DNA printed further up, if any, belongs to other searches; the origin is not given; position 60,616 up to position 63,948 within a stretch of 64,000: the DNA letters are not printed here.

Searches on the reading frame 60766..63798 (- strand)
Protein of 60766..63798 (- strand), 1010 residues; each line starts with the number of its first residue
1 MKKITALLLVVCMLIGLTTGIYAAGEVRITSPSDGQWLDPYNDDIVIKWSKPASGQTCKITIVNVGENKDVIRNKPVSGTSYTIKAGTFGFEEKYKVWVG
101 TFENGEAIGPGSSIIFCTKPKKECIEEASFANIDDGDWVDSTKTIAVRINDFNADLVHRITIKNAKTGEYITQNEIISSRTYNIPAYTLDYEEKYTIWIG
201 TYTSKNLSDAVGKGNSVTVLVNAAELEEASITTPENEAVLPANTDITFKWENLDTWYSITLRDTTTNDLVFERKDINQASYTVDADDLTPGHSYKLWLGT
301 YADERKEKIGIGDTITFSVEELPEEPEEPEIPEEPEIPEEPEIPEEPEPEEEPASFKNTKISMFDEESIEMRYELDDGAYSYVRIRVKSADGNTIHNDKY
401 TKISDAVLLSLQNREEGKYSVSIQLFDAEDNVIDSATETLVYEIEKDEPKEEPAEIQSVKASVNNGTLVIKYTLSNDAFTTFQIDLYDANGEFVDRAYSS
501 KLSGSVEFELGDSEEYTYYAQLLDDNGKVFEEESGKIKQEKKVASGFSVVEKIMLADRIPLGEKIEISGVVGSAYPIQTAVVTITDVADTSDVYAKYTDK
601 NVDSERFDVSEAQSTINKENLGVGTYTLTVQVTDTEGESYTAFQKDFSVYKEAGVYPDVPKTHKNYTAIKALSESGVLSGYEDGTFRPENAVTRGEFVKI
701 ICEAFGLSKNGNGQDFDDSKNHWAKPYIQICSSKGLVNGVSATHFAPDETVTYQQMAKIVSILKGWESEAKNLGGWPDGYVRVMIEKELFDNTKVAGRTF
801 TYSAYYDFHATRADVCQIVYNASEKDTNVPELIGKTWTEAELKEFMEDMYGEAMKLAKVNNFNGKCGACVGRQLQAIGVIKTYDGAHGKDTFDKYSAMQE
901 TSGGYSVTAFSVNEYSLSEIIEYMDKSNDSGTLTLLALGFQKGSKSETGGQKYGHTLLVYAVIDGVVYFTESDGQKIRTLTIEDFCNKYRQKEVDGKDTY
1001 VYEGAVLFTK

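Call 73: search_protein_families(library=pfam, proteins=[window:60766-63798:-], max_evalue=0.00001)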
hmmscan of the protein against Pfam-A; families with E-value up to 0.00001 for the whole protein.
window:60766-63798:- (1010 aa): 1 family
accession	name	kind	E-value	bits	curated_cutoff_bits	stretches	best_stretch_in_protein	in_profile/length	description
PF00395.25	SLH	-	1.1e-26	93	20.8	2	656-697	2-43/44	S-layer homology domain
